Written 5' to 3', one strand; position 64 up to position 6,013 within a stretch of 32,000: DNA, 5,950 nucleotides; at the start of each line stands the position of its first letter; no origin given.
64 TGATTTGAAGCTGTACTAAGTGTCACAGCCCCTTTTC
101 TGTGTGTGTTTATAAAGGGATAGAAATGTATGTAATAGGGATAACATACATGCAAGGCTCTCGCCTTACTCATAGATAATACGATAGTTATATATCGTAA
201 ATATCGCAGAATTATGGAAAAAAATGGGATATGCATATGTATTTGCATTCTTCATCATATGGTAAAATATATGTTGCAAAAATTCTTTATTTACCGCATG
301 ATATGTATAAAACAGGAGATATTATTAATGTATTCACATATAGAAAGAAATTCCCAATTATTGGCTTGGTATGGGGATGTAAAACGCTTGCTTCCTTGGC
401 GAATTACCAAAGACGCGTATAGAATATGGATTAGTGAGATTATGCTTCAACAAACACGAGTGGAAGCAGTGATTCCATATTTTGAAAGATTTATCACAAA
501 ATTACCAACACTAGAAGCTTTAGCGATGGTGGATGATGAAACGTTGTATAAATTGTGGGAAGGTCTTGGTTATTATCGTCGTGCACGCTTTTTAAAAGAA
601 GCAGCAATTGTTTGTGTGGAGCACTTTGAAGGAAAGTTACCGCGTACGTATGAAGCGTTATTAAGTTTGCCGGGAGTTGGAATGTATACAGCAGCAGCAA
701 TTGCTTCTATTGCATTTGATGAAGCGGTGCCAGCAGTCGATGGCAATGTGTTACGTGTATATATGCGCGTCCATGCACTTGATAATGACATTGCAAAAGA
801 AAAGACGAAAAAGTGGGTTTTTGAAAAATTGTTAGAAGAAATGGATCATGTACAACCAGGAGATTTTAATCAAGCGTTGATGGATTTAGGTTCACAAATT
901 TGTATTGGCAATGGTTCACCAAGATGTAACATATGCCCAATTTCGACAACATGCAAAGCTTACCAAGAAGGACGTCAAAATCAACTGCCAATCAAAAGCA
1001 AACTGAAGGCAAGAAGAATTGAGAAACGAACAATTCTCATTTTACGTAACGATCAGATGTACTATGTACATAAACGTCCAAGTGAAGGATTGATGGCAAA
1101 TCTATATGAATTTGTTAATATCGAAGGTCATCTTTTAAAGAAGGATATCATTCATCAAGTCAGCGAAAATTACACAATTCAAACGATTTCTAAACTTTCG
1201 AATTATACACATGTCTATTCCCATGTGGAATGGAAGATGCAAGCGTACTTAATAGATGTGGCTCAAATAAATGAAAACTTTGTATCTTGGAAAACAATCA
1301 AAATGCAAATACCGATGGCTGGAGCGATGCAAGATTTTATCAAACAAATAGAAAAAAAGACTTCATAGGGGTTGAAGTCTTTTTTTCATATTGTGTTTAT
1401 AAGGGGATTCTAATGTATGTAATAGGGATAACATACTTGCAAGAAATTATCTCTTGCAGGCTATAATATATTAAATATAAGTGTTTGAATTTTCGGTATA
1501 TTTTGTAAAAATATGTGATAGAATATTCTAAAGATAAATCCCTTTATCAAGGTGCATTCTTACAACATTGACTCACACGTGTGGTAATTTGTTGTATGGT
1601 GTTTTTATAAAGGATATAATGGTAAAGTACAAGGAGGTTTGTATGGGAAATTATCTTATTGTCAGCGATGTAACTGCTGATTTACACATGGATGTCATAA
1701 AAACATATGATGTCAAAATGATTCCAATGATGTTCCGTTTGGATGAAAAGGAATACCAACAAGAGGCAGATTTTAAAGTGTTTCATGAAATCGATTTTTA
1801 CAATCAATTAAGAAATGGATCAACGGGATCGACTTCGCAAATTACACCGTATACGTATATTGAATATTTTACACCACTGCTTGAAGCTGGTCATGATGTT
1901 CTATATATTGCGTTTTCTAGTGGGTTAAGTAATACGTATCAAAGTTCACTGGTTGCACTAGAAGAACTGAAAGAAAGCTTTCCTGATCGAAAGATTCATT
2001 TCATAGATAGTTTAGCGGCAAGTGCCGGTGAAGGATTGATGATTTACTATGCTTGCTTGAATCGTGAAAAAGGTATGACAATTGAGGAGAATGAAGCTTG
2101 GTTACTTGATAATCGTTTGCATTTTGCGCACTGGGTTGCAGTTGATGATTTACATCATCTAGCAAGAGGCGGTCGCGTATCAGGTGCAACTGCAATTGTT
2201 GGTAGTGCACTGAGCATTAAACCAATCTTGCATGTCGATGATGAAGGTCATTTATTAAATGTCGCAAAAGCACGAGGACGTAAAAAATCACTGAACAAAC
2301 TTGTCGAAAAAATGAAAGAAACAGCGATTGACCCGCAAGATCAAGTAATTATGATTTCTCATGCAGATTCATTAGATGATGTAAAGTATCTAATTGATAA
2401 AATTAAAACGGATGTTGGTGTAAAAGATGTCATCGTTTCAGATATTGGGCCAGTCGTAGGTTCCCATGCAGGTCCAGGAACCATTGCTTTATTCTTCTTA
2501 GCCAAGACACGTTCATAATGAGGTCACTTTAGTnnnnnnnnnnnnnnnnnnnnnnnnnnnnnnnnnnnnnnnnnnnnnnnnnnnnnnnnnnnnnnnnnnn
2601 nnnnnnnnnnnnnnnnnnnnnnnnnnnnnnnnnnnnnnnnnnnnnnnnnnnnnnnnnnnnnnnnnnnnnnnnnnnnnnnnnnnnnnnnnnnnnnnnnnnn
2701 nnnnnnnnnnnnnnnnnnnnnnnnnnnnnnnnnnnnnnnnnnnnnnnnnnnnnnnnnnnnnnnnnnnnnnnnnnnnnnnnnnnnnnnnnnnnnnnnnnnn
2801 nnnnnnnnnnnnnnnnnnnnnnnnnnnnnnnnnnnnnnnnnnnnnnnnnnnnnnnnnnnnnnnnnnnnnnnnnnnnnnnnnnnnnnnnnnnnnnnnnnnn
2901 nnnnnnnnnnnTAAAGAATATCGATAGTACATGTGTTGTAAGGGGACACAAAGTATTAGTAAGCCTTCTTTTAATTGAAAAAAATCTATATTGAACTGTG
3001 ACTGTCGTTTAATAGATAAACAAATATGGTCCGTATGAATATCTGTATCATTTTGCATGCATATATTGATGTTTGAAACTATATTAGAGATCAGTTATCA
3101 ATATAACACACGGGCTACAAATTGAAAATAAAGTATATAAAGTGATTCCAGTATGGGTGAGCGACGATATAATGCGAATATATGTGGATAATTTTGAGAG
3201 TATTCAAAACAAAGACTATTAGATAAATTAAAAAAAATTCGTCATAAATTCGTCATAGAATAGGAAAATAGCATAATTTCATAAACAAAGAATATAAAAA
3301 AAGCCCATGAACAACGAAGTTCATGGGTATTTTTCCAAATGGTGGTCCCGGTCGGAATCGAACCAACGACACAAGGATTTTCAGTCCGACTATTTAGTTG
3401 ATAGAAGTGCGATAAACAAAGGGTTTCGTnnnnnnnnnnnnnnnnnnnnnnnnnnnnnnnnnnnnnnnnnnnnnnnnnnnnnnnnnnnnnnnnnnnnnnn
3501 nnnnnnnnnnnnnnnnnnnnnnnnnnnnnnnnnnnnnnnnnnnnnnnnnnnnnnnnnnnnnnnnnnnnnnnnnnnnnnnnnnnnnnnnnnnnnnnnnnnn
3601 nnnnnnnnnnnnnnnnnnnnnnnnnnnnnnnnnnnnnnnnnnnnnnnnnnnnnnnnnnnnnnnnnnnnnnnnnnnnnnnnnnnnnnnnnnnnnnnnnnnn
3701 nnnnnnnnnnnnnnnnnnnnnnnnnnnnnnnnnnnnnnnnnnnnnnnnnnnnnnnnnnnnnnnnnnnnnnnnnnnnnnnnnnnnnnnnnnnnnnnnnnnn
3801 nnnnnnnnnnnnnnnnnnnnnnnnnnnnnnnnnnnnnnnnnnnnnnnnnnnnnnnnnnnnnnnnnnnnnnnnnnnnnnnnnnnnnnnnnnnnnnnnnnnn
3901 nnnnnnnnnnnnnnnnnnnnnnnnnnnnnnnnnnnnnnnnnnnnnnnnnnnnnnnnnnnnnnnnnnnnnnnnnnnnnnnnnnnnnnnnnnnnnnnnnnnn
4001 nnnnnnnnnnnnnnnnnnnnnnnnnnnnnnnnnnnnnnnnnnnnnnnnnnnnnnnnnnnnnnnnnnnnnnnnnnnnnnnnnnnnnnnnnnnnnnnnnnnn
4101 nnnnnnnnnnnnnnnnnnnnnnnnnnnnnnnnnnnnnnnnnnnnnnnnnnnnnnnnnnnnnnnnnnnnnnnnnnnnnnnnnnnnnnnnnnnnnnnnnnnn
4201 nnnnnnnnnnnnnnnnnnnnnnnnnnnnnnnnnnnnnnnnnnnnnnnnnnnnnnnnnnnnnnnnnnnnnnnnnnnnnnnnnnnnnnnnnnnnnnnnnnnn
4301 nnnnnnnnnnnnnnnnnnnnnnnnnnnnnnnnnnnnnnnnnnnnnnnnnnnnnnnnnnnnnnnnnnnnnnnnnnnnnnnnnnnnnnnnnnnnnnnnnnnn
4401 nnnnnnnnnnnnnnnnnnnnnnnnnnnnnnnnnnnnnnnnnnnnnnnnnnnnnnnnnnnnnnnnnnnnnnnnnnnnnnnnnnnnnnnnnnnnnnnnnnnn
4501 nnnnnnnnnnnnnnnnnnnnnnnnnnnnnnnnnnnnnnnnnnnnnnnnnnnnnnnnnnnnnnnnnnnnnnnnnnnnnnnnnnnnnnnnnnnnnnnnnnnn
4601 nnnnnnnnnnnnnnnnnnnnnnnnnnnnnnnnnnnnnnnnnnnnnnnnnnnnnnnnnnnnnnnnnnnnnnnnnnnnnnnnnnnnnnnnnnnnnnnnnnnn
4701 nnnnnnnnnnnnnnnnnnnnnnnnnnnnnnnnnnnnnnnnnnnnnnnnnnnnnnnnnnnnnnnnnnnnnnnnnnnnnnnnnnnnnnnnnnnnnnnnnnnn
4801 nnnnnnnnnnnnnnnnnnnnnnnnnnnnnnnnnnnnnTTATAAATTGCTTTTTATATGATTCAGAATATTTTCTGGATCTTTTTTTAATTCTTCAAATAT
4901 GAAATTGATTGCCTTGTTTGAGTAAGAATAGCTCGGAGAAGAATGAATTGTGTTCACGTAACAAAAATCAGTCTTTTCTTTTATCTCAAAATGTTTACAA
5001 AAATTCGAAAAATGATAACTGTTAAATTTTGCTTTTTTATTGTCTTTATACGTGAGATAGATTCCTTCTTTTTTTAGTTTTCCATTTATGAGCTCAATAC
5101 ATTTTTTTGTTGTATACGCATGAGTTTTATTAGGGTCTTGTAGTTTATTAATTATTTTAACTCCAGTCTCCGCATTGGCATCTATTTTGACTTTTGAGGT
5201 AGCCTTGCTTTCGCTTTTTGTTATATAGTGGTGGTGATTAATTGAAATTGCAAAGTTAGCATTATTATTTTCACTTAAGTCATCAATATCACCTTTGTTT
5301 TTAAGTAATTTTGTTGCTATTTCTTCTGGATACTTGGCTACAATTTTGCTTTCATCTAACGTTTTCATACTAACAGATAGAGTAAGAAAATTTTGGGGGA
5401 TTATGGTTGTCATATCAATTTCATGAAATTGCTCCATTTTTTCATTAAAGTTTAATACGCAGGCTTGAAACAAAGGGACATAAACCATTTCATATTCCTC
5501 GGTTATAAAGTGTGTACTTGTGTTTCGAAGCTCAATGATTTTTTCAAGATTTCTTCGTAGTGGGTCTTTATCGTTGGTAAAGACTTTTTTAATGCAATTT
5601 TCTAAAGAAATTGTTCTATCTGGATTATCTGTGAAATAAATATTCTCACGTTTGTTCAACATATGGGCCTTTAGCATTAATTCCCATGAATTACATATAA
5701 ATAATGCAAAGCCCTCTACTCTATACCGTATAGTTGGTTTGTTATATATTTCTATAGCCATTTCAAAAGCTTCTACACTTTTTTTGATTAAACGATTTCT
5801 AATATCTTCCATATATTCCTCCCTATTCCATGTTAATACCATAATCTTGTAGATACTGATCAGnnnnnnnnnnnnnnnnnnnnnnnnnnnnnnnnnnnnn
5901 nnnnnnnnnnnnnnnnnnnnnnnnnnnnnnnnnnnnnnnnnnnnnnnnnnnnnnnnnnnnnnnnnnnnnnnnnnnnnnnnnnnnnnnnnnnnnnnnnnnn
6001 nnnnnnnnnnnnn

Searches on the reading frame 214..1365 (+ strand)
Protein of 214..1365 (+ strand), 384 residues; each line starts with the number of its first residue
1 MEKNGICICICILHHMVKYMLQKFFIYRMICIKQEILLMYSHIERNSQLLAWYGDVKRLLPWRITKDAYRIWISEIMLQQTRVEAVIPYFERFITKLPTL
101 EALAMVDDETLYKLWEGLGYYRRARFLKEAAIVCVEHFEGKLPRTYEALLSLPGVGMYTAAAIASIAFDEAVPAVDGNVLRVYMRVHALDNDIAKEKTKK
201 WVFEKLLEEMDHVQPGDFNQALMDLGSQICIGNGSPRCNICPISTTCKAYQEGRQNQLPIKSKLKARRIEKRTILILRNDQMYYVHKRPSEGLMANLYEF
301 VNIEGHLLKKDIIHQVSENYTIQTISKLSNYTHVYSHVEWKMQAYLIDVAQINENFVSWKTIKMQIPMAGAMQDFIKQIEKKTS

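Call 76: search_protein_families(library=ncbifam, proteins=[window:214-1365:+], max_evalue=0.01)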
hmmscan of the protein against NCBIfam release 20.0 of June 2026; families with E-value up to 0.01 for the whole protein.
window:214-1365:+ (384 aa): 7 families
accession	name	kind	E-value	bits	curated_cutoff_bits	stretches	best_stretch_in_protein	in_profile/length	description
TIGR01084.1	mutY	equivalog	1.8e-91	306.5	286.5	1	47-305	4-265/277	A/G-specific adenine glycosylase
NF008132.0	PRK10880.1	equivalog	1.2e-70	238.3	427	1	47-353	9-313/351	A/G-specific adenine glycosylase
NF010488.0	PRK13910.1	equivalog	8.2e-38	130.4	471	1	76-283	1-201/290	adenine-specific DNA glycosylase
TIGR01083.1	nth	equivalog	2e-19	70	211.7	1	66-238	25-192/192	endonuclease III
NF007978.0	PRK10702.1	equivalog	7e-09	35.6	405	1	122-248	84-204/211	endonuclease III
NF053634.1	MonDNAglycDR2438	equivalog_domain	2.2e-07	30.6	400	1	148-254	109-211/219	monofunctional DNA glycosylase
TIGR00588.1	ogg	subfamily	0.0015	17.8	397.85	1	97-204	163-278/310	8-oxoguanine DNA-glycosylase (ogg)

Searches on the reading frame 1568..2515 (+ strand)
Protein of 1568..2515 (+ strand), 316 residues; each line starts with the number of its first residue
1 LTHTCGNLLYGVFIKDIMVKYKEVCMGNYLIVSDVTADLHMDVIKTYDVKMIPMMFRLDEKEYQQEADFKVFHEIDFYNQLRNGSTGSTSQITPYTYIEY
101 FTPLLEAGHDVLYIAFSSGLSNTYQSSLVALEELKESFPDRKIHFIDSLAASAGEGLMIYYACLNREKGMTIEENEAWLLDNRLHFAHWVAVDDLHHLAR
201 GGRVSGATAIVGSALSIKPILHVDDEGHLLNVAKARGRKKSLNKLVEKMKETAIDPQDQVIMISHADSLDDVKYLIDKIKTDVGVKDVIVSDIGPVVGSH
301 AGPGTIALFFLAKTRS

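Call 76: search_protein_families(library=ncbifam, proteins=[window:1568-2515:+], max_evalue=0.01)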
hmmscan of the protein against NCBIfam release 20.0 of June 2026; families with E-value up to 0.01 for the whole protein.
window:1568-2515:+ (316 aa): 2 families
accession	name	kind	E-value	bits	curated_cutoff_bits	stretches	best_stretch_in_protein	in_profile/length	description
TIGR00762.1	DegV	domain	4.9e-78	262.1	99.7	1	31-310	3-275/276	DegV family EDD domain-containing protein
NF038249.1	fatty_FakB1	equivalog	9.5e-43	146.4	350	1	31-313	5-282/286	fatty acid kinase binding subunit FakB1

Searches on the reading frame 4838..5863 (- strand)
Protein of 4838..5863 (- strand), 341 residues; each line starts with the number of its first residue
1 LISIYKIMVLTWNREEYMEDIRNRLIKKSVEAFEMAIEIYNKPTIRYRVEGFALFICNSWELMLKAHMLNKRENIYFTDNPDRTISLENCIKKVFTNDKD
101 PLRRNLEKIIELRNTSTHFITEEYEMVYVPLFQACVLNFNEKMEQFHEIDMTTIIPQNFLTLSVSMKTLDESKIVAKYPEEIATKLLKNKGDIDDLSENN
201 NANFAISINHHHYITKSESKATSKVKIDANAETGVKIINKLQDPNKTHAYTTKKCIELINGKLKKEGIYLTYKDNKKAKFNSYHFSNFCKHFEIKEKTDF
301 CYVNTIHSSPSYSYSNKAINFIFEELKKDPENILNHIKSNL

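Call 22: search_protein_families(library=phrogs, proteins=[window:4838-5863:-], max_evalue=0.001)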
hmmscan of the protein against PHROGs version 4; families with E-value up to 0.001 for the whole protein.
window:4838-5863:- (341 aa): 1 family
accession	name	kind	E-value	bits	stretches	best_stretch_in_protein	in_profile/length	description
phrog_9605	-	unknown function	1.4e-124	416.6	1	18-340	3-329/333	-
